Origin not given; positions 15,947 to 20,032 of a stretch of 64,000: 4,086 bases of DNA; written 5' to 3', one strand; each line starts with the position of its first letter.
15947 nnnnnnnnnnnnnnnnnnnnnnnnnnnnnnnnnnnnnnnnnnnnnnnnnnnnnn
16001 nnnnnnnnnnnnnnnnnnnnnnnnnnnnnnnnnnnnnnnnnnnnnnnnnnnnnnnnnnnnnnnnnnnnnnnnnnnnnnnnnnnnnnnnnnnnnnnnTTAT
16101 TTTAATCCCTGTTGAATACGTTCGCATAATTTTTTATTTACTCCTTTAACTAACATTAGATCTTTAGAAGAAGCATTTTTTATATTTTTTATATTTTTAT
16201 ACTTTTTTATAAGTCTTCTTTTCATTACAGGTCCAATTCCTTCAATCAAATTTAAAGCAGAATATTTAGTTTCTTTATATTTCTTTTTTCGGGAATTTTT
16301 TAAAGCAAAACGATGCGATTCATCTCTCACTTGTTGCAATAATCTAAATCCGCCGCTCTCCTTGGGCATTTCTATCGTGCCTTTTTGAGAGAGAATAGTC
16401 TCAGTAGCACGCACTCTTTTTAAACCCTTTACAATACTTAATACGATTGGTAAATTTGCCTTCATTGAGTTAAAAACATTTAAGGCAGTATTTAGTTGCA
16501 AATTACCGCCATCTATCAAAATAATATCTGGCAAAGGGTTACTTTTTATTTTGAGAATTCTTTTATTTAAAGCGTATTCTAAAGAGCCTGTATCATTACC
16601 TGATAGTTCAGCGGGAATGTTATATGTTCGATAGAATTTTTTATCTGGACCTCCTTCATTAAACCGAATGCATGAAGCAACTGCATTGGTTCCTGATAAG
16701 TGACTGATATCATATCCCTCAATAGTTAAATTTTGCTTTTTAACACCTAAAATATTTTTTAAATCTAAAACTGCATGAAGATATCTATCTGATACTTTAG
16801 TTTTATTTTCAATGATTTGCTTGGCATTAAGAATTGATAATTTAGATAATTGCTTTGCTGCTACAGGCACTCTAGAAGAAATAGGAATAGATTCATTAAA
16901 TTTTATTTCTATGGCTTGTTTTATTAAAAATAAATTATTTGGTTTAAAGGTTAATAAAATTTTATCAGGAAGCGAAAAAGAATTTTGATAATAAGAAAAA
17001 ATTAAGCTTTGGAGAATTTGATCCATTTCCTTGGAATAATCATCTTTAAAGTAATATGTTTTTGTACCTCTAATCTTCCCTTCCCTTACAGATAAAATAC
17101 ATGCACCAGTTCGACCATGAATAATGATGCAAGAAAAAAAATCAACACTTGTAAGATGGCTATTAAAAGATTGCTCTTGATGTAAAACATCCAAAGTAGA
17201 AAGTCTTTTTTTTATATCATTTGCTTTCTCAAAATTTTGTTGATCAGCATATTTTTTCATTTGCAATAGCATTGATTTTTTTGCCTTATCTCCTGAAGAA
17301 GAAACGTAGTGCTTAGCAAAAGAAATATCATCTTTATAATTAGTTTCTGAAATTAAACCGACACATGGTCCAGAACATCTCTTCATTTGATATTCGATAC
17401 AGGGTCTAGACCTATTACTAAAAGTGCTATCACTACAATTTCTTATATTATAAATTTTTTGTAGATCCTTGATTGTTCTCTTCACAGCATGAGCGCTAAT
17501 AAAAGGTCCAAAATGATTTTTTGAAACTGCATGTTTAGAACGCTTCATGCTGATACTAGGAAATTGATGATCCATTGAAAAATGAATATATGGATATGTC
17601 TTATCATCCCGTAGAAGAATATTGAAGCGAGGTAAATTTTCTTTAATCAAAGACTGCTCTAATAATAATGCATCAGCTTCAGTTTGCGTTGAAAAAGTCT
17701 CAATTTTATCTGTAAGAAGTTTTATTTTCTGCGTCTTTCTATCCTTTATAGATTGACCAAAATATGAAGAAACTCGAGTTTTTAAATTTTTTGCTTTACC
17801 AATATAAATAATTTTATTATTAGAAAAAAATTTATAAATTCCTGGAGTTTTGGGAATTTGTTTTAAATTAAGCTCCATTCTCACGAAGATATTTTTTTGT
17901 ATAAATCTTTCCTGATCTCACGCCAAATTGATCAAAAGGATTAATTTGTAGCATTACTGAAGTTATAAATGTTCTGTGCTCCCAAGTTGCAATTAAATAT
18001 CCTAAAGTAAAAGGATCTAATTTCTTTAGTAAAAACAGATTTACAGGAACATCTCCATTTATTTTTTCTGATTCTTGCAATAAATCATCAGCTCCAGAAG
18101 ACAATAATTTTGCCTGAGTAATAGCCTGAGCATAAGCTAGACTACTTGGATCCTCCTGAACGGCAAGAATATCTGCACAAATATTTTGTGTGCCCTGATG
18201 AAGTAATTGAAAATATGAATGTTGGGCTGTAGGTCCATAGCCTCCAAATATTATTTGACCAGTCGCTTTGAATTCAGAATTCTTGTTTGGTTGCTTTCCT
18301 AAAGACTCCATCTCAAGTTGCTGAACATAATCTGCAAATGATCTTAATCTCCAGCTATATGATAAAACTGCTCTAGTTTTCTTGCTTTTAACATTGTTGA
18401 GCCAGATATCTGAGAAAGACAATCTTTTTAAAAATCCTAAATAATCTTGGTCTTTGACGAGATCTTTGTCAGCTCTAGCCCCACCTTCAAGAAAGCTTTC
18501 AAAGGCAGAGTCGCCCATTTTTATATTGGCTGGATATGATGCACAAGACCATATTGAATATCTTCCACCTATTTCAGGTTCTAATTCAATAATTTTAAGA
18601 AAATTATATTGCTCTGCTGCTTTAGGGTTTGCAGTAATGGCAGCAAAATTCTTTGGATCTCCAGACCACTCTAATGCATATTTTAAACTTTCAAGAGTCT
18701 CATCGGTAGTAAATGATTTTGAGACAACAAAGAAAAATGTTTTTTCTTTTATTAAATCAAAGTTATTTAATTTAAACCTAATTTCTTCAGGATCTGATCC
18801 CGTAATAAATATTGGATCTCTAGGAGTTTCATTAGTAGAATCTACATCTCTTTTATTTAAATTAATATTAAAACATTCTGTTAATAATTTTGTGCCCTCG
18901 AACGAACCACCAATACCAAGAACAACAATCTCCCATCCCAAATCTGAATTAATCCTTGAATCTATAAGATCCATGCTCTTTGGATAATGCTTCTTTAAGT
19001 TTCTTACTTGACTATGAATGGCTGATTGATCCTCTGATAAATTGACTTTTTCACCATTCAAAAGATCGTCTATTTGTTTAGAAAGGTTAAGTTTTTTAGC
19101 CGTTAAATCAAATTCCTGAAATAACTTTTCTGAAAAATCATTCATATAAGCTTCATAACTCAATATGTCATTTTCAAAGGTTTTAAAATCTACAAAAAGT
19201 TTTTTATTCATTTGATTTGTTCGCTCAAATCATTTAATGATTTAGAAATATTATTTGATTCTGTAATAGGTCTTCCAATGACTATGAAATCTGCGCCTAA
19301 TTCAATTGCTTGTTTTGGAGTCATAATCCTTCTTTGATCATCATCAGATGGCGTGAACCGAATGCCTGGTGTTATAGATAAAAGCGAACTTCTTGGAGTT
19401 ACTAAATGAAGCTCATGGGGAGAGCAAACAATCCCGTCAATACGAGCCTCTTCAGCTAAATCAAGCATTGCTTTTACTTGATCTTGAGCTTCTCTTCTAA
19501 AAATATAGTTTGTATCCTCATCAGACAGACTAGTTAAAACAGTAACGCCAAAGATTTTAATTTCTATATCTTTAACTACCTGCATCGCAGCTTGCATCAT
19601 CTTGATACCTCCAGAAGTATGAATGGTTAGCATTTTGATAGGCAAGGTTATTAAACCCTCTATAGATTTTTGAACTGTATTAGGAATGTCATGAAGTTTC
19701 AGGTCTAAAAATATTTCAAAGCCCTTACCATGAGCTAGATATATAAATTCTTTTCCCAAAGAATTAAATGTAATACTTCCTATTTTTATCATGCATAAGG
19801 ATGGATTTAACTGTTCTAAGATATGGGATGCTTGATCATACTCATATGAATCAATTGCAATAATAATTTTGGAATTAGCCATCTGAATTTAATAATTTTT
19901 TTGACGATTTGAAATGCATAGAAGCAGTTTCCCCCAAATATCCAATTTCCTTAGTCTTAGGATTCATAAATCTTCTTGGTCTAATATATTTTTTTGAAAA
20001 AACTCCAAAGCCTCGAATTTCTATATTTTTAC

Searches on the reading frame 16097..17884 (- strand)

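Call 8: search_protein_families(library=pfam, proteins=[window:16097-17884:-], max_evalue=0.000001)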
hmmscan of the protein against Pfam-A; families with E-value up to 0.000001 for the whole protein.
window:16097-17884:- (595 aa): 4 families
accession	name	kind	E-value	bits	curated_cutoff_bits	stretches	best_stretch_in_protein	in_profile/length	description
PF08459.17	UvrC_RNaseH_dom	-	4.7e-42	144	22.3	1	377-527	2-158/159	UvrC RNAse H endonuclease domain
PF22920.2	UvrC_RNaseH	-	5.9e-14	52.4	24.3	1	247-360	2-115/116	UvrC Ribonuclease H-like domain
PF01541.30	GIY-YIG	-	1.4e-09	38.5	22.6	1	15-85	3-74/78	GIY-YIG catalytic domain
PF14520.12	HHH_5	-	2.7e-09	37.8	27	1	545-595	5-56/57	Helix-hairpin-helix domain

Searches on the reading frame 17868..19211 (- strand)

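Call 8: search_protein_families(library=pfam, proteins=[window:17868-19211:-], max_evalue=0.000001)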
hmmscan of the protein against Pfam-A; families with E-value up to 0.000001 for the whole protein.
window:17868-19211:- (447 aa): 1 family
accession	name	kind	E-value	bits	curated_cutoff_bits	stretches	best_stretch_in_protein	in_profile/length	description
PF00342.24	PGI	-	4e-67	227.4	22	1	94-441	98-465/486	Phosphoglucose isomerase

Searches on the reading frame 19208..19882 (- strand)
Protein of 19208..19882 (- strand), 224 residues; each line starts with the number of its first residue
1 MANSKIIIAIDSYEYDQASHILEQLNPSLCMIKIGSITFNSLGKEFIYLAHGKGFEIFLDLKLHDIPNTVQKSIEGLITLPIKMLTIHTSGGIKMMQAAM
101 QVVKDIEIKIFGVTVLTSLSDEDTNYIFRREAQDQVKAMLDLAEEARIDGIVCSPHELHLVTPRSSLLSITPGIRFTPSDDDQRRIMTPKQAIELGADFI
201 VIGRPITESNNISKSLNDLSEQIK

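Call 8: search_protein_families(library=pfam, proteins=[window:19208-19882:-], max_evalue=0.000001)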
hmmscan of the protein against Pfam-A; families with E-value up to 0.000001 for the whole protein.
window:19208-19882:- (224 aa): 1 family
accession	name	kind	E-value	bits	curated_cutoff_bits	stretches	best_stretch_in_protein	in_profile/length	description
PF00215.30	OMPdecase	-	3.8e-48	164.7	27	1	5-214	2-216/221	Orotidine 5'-phosphate decarboxylase / HUMPS family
